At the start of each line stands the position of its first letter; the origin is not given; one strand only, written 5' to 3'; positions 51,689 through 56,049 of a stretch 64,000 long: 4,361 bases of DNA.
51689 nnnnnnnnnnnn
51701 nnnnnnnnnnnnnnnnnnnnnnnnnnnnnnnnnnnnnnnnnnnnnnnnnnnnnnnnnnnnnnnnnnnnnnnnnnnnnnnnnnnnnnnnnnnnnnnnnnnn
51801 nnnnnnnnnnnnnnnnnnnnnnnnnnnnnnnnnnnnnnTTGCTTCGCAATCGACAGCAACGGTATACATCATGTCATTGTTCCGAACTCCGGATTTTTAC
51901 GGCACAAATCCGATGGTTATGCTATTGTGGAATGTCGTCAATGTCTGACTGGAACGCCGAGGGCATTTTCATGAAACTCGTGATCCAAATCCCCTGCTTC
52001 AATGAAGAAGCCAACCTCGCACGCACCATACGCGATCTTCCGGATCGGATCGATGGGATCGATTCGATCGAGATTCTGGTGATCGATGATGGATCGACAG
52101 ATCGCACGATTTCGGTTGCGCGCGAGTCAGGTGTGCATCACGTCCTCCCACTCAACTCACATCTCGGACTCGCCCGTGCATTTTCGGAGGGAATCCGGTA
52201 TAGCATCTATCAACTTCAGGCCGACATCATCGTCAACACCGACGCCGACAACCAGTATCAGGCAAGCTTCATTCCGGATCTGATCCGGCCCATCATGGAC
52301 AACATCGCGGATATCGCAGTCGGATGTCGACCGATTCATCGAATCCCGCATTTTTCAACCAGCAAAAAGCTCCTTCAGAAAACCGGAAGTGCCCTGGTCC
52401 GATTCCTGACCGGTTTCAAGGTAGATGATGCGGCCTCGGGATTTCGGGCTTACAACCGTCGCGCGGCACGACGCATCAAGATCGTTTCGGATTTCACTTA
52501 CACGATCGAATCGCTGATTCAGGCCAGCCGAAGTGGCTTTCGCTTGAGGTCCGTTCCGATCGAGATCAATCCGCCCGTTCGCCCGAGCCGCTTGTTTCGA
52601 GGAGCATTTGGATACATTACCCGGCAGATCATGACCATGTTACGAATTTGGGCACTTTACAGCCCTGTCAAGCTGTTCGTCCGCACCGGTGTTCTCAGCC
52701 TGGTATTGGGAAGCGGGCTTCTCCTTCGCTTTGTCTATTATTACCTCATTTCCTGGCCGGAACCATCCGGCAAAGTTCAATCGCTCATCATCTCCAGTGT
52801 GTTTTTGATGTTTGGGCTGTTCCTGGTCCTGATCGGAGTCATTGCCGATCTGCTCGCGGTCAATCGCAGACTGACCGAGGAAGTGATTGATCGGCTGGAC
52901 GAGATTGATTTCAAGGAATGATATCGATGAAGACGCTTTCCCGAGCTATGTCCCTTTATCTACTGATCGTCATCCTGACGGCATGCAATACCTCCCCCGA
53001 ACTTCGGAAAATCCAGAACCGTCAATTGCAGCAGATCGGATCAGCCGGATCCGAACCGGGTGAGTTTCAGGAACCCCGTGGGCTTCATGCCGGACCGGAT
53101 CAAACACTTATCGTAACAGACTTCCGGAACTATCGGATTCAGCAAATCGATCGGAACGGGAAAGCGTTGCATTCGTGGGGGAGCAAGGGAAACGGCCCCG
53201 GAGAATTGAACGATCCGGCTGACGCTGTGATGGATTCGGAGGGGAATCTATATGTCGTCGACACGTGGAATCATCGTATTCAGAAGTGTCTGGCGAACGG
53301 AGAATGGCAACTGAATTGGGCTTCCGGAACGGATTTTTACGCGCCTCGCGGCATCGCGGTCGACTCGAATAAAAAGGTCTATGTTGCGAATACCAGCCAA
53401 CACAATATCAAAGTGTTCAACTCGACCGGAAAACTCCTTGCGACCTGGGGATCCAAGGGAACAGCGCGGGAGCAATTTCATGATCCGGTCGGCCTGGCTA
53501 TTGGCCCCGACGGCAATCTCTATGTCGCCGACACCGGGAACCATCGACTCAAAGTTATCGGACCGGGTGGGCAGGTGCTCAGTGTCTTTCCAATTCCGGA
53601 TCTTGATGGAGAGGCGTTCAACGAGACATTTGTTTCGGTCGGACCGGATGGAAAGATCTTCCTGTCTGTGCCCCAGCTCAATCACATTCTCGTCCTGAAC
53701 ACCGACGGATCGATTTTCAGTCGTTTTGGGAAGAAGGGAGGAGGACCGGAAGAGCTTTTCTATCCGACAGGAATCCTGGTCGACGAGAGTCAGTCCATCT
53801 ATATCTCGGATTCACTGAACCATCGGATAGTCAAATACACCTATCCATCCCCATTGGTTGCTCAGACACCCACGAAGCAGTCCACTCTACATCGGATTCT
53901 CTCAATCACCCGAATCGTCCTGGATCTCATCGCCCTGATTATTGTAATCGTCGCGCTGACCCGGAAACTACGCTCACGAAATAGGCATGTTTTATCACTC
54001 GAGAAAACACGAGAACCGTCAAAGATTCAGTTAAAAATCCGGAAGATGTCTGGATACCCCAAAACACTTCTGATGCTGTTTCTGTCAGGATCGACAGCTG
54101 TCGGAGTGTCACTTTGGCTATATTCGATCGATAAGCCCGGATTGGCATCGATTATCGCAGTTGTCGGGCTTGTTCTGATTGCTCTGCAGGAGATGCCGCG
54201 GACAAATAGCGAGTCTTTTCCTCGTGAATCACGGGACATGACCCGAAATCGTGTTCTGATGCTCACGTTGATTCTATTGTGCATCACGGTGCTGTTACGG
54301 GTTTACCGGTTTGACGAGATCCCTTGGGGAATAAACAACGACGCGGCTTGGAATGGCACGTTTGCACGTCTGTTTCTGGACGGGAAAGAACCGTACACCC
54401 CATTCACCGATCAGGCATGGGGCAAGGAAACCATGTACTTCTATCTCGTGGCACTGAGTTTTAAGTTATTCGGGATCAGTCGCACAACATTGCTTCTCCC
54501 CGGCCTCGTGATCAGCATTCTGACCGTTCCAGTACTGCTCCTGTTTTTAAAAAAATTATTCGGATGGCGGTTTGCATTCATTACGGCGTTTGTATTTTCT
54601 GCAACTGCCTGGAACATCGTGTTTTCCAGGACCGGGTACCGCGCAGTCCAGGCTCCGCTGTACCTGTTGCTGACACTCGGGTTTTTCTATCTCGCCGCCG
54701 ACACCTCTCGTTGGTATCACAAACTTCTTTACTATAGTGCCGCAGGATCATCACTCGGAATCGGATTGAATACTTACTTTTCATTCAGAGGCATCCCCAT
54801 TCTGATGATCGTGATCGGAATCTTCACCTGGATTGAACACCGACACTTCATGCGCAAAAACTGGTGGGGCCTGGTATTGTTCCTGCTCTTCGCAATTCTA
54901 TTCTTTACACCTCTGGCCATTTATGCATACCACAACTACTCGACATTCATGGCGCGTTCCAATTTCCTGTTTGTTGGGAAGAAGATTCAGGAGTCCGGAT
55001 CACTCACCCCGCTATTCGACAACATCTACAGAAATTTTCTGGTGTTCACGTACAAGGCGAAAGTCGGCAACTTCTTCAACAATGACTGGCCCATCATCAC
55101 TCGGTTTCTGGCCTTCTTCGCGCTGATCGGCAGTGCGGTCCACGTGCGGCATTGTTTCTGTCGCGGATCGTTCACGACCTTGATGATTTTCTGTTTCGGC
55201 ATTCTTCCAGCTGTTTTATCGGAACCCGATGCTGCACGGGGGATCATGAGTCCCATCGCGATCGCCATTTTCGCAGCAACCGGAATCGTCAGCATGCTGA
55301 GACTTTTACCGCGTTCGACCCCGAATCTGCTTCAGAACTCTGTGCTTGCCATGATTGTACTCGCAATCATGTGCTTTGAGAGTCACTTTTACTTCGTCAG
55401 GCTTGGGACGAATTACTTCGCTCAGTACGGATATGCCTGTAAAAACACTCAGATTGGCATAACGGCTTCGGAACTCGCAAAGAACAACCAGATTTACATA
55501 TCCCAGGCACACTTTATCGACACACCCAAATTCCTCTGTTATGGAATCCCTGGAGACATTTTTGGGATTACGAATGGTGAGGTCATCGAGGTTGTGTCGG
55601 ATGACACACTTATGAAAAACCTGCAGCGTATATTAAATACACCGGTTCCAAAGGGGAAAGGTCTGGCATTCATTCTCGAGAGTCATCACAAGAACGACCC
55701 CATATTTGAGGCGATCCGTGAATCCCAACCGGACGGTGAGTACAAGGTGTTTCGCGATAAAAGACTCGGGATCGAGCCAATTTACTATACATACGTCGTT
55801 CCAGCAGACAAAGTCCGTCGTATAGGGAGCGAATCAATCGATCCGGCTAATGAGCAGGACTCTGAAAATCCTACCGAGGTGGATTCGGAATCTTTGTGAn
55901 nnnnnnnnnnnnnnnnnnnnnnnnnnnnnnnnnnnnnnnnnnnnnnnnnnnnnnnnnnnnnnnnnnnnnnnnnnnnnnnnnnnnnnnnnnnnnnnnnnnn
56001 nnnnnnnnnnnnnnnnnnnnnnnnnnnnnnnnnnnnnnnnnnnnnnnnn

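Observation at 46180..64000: Envelope glycosylation supercluster: two polyprenol-P-sugar GT2 synthases, flippase, methyltransferase and four-plus giant GT-C membrane proteins fused to NHL beta-propellers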

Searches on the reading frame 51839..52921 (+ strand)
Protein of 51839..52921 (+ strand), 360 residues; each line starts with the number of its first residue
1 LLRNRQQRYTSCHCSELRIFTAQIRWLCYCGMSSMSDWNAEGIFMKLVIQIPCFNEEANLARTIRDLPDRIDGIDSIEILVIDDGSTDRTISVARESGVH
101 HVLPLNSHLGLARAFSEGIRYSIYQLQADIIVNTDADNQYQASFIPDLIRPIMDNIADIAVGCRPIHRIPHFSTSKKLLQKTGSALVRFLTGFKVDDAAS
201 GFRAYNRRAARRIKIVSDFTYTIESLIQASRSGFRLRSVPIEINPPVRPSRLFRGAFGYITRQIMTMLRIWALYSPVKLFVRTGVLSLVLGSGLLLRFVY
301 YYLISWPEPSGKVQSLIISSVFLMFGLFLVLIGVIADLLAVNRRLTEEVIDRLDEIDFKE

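Call 4: search_protein_families(library=pfam, proteins=[window:51839-52921:+], max_evalue=0.01)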
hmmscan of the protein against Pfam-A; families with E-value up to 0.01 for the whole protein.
window:51839-52921:+ (360 aa): 2 families
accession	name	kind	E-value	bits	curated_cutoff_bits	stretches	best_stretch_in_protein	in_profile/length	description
PF00535.33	Glycos_transf_2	-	7.4e-24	85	23.3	1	51-212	4-166/168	Glycosyl transferase family 2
PF13641.12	Glyco_tranf_2_3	-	0.0008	19.9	27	1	49-160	5-119/230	Glycosyltransferase like family 2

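Call 9: search_protein_families(library=ncbifam, proteins=[window:51839-52921:+], max_evalue=0.01)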
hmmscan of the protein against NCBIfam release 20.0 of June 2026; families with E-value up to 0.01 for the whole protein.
window:51839-52921:+ (360 aa): 18 families
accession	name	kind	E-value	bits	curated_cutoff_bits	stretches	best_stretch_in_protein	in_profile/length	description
TIGR04182.1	glyco_TIGR04182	equivalog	1.3e-24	87.2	325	1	48-344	3-287/293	S-layer glycoprotein N-glycosyltransferase AglJ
NF058614.1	PPMAGASynPpgS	equivalog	4.4e-18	65.5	370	1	49-243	4-196/226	polyprenyl-phospho-N-acetylgalactosaminyl synthase PpgS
NF041391.1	DPhHxTase_Halo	equivalog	9.9e-17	60.6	375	1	53-243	3-183/213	dolichyl-phosphate hexose transferase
NF047588.1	GlcsyltransPgfSStrep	equivalog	8.7e-12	44.9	500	1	45-337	1-285/308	glycosyltransferase PgfS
NF010496.0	PRK13915.1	equivalog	1.1e-09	37.8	262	1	46-154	32-144/307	glucosyl-3-phosphoglycerate synthase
NF007986.1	PRK10714.1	equivalog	1.2e-08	34.4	529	1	46-333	7-287/316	undecaprenyl-phosphate 4-deoxy-4-formamido-L-arabinose transferase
TIGR04283.1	glyco_like_mftF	equivalog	6.5e-08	32.4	182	1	49-122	3-71/221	TIGR04283 family arsenosugar biosynthesis glycosyltransferase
TIGR03937.1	PgaC_IcaA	equivalog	7.3e-08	31.8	422.3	1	46-161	46-159/407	poly-beta-1,6-N-acetyl-D-glucosamine synthase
NF041865.1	EpsU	equivalog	3.2e-06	26.4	700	1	46-144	40-139/394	exopolysaccharide biosynthesis GT2 family glycosyltransferase EpsU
NF041875.1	EPS_EpsD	equivalog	2.3e-05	24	370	1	49-154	3-106/325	exopolysaccharide biosynthesis glycosyltransferase EpsD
TIGR03111.1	glyc2_xrt_Gpos1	hypoth_equivalog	8.2e-05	21.6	363.95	1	35-152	39-156/439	TIGR03111 family XrtG-associated glycosyltransferase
NF007482.0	PRK10073.1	equivalog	0.00011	21.4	423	1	45-98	6-57/334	glycosyltransferase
TIGR01556.1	rhamnosyltran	subfamily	0.00015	21.1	200.55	1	76-166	21-113/281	rhamnosyltransferase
TIGR04242.1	nodulat_NodC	equivalog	0.00049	19.2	550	1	45-162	48-162/395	chitooligosaccharide synthase NodC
TIGR03965.1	mycofact_glyco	equivalog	0.0025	16.8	280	1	48-153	77-180/467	mycofactocin biosynthesis glycosyltransferase MftF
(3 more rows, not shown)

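Call 68: search_solved_structures(query=window:51971-52921:+, max_evalue=0.00001)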
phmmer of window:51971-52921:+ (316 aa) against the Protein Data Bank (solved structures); distinct sequences matched with E-value up to 0.00001: 6.
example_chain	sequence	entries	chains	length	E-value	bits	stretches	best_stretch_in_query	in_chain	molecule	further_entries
5mlz_A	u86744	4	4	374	6.2e-13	52.1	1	1-255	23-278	Dolichol monophosphate mannose synthase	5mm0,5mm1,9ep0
9hwj_A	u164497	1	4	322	5.8e-08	35.8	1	2-293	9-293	Undecaprenyl-phosphate 4-deoxy-4-formamido-L-arabinose transferase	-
9bhc_C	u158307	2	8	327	1.9e-07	34.1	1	2-292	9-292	Undecaprenyl-phosphate 4-deoxy-4-formamido-L-arabinose transferase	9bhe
8vxh_A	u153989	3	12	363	2.7e-07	33.6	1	2-292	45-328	Undecaprenyl-phosphate 4-deoxy-4-formamido-L-arabinose transferase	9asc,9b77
5eke_A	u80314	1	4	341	6.2e-06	29.1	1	2-296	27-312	Uncharacterized glycosyltransferase sll0501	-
6p61_A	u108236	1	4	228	6.3e-06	29.1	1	6-119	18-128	Glycosyltransferase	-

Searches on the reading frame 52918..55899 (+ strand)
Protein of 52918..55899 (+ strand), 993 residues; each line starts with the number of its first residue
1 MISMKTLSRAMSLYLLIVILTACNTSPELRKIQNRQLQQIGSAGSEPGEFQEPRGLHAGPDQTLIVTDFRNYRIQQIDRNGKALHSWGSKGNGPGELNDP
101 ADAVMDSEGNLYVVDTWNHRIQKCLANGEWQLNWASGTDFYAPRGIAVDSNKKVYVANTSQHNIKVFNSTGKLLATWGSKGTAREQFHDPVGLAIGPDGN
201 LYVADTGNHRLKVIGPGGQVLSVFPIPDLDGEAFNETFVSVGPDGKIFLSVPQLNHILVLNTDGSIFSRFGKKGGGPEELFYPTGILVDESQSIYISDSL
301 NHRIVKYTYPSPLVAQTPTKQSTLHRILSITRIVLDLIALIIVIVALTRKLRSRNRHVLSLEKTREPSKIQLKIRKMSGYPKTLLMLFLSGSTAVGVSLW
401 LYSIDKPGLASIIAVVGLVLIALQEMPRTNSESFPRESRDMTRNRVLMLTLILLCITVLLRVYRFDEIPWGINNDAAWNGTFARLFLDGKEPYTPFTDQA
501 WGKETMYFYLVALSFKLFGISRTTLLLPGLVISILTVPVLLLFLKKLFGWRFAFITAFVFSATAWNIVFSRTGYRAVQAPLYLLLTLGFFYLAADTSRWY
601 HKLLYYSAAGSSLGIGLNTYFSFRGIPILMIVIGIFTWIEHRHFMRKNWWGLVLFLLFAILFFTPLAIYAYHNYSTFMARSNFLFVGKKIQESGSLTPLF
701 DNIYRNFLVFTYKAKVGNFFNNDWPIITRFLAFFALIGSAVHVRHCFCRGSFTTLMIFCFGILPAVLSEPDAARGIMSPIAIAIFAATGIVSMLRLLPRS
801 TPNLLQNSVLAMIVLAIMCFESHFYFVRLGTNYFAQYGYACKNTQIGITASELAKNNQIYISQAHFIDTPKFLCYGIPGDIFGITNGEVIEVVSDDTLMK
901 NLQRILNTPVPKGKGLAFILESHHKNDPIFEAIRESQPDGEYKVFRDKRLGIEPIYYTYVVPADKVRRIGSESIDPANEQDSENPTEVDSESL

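Call 4: search_protein_families(library=pfam, proteins=[window:52918-55899:+], max_evalue=0.01)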
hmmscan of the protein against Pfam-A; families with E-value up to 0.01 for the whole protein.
window:52918-55899:+ (993 aa): 12 families
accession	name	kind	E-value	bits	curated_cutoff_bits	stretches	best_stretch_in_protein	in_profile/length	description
PF01436.27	NHL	-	1.5e-35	119.9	20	3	187-213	1-27/28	NHL repeat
PF17170.10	DUF5128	-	8.4e-14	51.9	22.9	1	244-308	53-118/321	6-bladed beta-propeller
PF24684.1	Vgb_lyase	-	5.5e-12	45.5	50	2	189-307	98-207/290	Virginiamycin B lyase family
PF25021.1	TEN_NHL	-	7.1e-10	38.8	27.1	0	186-214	328-356/357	Teneurin NHL domain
PF08450.18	SGL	-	1.2e-08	35.3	26.3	1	50-227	39-223/246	SMP-30/Gluconolactonase/LRE-like region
PF13231.12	PMT_2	-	1.1e-05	26.2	26.1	1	506-667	5-158/160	Dolichyl-phosphate-mannose-protein mannosyltransferase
PF01731.26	Arylesterase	-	2.9e-05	24.6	21.3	0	139-168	52-82/86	Arylesterase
PF06739.17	SBBP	-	4.4e-05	23.8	20.5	0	143-163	15-36/38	Beta-propeller repeat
PF13449.12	Phytase-like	-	0.00045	20.6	27.6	0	186-228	66-108/284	Esterase-like activity of phytase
PF23500.1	DUF7133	-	0.0024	17.7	27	0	188-206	329-347/385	Domain of unknown function (DUF7133)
PF15869.11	TolB_like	-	0.0027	17.5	29.2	0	268-310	54-95/296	TolB-like 6-blade propeller-like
PF22701.2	Mala_s_1-like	-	0.0093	16.2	27.5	0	143-214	90-156/195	Mal s 1 allergenic protein-like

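Call 9: search_protein_families(library=ncbifam, proteins=[window:52918-55899:+], max_evalue=0.01)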
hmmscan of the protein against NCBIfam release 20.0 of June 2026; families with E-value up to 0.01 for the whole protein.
window:52918-55899:+ (993 aa): 4 families
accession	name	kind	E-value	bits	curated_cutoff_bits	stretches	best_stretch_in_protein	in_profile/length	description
NF035926.1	scyF_NHL_VPEP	equivalog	2.2e-51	175.2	350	3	34-130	182-279/376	scytonemin biosynthesis PEP-CTERM protein ScyF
NF033206.1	ScyE_fam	subfamily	8.3e-10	38.7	80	1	138-222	250-331/333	ScyD/ScyE family protein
NF047780.1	LIC12708_fam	subfamily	9.2e-06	24.7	150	1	151-309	66-210/391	LIC_12708 family protein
TIGR02604.1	Piru_Ver_Nterm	subfamily_domain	0.003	17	122.2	0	136-207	266-340/367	PVC-type heme-binding CxxCH protein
